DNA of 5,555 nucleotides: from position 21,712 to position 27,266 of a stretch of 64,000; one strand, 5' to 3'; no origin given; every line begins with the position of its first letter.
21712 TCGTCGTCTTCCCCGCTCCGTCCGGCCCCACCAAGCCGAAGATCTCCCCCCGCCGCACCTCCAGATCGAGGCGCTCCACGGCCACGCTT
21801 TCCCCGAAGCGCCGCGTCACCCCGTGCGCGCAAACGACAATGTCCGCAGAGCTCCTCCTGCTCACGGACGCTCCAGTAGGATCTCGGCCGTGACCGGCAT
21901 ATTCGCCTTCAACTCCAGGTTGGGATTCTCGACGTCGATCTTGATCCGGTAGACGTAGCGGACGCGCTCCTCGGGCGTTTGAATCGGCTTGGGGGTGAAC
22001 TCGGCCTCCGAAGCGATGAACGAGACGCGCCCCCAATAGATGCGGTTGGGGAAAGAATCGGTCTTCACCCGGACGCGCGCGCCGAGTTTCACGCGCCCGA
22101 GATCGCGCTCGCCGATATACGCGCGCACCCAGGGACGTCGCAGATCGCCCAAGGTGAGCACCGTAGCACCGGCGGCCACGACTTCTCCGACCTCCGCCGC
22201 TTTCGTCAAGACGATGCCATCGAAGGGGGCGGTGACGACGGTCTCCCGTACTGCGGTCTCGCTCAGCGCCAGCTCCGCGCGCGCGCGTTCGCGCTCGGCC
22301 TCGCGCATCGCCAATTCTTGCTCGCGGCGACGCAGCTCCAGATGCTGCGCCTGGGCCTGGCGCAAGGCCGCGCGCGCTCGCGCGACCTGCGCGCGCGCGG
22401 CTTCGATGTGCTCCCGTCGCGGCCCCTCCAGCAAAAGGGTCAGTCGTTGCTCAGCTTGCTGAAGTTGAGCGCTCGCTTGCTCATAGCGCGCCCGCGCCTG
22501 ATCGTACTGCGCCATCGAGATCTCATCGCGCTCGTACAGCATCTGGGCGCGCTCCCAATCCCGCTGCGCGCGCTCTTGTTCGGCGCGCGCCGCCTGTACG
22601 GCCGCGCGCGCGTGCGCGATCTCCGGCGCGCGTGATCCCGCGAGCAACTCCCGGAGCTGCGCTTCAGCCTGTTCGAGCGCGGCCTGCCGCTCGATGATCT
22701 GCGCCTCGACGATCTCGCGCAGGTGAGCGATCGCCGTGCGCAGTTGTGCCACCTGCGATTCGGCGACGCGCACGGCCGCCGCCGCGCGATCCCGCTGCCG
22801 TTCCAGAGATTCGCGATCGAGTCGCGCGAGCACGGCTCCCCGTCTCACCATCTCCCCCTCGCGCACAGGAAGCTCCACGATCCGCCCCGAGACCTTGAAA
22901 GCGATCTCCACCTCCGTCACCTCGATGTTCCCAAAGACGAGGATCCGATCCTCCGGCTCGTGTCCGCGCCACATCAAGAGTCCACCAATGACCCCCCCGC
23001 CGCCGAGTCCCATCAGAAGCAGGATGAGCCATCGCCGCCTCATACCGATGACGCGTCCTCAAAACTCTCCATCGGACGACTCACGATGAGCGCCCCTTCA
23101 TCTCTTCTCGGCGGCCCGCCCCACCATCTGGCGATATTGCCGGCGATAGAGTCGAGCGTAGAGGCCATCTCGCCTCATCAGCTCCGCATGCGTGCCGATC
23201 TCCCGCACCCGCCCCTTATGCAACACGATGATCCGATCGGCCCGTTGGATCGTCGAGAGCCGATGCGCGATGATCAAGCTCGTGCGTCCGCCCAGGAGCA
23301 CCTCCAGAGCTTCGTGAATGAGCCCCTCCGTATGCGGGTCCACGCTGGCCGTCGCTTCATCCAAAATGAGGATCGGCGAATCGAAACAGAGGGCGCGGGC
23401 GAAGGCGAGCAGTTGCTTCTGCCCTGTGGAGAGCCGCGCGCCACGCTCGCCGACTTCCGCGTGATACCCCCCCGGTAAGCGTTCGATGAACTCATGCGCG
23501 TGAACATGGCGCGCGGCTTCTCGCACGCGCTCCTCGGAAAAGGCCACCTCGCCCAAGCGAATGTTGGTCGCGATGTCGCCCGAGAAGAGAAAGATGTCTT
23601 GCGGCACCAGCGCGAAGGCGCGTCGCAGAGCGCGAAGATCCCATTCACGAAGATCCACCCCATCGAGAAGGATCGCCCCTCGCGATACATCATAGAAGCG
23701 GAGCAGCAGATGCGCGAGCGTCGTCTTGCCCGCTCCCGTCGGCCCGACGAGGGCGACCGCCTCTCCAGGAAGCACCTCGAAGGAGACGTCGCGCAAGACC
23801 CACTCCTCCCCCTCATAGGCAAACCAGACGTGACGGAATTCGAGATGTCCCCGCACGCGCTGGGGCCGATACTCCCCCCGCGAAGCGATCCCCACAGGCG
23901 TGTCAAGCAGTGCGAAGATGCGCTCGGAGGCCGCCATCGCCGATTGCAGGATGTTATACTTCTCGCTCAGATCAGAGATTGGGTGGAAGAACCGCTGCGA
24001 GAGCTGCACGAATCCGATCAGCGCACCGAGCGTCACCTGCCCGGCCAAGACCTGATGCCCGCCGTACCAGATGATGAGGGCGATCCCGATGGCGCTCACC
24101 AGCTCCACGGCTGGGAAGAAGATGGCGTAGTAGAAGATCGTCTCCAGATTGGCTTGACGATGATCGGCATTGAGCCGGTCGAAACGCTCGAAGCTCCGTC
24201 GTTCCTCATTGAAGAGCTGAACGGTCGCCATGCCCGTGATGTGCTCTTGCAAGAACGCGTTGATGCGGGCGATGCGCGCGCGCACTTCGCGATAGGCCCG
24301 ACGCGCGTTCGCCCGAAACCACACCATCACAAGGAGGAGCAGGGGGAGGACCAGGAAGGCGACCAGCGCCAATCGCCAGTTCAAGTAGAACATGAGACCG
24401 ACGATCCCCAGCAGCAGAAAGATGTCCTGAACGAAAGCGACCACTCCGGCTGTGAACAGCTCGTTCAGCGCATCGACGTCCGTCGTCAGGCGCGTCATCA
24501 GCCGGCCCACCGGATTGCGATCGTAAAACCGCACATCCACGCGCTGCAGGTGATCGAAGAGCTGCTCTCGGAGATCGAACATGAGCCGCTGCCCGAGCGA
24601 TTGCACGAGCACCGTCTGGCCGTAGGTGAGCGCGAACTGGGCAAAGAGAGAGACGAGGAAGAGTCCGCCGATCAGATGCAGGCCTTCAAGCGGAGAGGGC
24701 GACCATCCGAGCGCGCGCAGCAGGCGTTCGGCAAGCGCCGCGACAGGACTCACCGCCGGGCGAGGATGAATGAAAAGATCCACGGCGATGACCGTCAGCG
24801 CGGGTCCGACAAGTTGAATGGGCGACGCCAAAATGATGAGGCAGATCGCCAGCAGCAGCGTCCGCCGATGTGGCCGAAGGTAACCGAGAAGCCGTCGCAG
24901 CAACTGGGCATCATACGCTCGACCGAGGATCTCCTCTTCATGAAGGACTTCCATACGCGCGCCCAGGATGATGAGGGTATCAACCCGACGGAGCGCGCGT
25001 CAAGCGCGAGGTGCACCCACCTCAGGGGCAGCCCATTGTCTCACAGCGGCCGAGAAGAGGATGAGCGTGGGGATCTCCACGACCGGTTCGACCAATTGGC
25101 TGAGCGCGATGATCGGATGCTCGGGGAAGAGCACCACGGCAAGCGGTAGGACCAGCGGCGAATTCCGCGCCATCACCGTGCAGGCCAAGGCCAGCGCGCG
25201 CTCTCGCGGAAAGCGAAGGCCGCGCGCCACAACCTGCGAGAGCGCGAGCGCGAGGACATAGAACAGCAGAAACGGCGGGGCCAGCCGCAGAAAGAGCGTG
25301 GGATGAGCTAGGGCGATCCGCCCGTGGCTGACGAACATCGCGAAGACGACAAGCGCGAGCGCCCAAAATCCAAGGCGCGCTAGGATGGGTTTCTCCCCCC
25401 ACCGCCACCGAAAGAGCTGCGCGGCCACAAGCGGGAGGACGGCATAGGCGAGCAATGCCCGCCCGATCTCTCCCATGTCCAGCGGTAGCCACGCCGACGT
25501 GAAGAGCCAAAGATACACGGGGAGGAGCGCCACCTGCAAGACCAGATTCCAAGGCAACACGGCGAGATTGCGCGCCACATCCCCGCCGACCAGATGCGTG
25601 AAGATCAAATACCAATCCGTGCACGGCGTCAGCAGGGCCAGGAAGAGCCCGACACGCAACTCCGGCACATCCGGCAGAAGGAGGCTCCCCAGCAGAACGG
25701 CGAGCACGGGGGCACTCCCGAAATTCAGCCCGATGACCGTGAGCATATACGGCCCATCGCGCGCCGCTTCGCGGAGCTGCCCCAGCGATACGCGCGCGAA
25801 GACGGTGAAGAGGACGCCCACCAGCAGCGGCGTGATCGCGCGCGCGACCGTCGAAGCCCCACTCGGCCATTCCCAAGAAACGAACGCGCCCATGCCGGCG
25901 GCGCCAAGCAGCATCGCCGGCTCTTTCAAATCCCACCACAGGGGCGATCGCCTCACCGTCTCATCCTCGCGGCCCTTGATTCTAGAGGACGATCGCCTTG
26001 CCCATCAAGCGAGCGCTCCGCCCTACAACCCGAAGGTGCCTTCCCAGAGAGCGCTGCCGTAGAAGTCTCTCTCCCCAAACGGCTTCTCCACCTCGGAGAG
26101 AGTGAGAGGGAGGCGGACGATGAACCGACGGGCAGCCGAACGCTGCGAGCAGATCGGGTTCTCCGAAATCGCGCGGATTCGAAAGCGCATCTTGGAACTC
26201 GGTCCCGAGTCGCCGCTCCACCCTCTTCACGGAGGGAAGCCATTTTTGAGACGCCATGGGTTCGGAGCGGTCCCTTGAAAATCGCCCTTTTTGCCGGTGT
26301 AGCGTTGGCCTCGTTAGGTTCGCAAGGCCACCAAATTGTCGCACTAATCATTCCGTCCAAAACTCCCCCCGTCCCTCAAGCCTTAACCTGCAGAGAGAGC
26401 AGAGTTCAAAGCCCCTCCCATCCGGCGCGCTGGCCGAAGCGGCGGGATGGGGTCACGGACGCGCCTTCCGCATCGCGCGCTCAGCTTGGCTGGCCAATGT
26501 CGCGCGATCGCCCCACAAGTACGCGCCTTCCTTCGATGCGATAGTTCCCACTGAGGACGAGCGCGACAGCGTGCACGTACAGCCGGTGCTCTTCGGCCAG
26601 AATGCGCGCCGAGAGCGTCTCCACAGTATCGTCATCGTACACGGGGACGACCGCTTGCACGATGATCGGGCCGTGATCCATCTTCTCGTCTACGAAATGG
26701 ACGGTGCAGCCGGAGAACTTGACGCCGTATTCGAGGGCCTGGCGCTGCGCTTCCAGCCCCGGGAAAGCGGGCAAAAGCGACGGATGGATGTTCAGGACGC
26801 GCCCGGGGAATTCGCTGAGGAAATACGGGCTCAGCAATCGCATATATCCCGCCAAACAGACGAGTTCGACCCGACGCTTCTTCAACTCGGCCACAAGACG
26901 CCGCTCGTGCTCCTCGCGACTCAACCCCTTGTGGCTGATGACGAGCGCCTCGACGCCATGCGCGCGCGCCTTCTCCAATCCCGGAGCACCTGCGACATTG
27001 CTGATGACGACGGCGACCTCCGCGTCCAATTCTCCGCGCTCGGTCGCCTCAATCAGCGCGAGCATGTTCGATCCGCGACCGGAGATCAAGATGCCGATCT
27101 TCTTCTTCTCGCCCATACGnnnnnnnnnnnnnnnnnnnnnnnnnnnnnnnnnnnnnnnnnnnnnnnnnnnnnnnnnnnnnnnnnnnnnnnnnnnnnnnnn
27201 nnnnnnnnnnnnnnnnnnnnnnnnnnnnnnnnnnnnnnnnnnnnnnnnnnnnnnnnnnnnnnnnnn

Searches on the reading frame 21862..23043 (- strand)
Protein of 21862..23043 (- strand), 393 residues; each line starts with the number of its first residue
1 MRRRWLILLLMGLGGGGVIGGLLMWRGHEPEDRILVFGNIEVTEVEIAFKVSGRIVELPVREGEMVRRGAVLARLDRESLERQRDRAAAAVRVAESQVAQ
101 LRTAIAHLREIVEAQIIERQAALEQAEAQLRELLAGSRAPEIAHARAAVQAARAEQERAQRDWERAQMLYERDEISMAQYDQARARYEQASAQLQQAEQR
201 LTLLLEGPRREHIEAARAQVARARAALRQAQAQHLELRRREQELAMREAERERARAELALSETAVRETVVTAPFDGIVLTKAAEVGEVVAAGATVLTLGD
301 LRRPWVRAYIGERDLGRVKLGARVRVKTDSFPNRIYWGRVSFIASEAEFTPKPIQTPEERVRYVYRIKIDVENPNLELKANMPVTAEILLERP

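Call 44: search_protein_families(library=pfam, proteins=[window:21862-23043:-], max_evalue=0.00001)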
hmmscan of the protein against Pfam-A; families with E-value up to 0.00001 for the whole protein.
window:21862-23043:- (393 aa): 3 families
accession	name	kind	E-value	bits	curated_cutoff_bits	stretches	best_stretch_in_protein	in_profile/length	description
PF13437.12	HlyD_3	-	6.8e-22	78.7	22.2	1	269-373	1-97/106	HlyD family secretion protein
PF16576.10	HlyD_D23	-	5.6e-20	72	30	1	34-382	6-212/214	Barrel-sandwich domain of CusB or HlyD membrane-fusion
PF13533.13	Biotin_lipoyl_2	-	1.7e-07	31.4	29.8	1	45-76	1-32/32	Biotin-lipoyl like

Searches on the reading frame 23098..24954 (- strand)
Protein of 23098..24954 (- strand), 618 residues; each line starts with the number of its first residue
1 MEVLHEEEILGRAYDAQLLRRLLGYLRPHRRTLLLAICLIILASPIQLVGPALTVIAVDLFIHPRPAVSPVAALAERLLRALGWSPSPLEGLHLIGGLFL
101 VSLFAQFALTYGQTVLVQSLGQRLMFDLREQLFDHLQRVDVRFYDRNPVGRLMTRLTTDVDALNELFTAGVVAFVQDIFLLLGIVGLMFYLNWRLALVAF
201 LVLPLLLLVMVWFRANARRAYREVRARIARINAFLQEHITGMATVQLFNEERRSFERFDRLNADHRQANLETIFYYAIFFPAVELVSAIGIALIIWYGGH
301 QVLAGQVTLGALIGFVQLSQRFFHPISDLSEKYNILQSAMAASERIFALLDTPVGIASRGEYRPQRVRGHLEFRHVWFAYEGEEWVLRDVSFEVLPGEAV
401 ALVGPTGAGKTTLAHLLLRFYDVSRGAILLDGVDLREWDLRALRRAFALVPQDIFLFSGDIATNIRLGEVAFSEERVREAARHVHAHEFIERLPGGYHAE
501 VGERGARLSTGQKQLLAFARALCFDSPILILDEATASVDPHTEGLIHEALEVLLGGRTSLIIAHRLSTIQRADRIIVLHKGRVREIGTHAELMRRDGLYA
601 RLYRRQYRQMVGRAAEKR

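Call 87: search_protein_families(library=pfam, proteins=[window:23098-24954:-], max_evalue=0.000001)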
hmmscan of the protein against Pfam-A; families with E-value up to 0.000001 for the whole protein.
window:23098-24954:- (618 aa): 2 families
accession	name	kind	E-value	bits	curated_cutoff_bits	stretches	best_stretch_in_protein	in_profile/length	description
PF00664.28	ABC_membrane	-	4.3e-57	194.3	28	1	33-324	1-272/274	ABC transporter transmembrane region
PF00005.33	ABC_tran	-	1.4e-28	100.6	25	1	387-536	1-137/137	ABC transporter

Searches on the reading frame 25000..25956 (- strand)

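Call 87: search_protein_families(library=pfam, proteins=[window:25000-25956:-], max_evalue=0.000001)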
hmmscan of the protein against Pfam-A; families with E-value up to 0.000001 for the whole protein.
window:25000-25956:- (318 aa): 2 families
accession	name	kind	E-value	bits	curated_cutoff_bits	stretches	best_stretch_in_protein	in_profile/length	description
PF01758.21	SBF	-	1.5e-18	67.6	24.3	1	42-212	1-185/191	Sodium Bile acid symporter family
PF13593.11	SBF_like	-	2e-10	40.9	25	1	34-288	25-291/313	SBF-like CPA transporter family (DUF4137)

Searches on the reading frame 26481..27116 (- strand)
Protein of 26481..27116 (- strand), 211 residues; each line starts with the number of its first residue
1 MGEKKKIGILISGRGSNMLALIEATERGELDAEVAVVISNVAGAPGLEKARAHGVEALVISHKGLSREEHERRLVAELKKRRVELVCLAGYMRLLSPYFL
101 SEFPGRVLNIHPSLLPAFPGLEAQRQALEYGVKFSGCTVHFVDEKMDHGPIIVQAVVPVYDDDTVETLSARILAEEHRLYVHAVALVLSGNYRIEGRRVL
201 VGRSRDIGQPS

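Call 87: search_protein_families(library=pfam, proteins=[window:26481-27116:-], max_evalue=0.000001)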
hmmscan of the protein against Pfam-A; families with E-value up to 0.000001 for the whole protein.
window:26481-27116:- (211 aa): 1 family
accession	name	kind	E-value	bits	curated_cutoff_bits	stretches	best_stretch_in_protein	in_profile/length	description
PF00551.24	Formyl_trans_N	-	7.1e-58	195.8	26.1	1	5-184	1-181/181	Formyl transferase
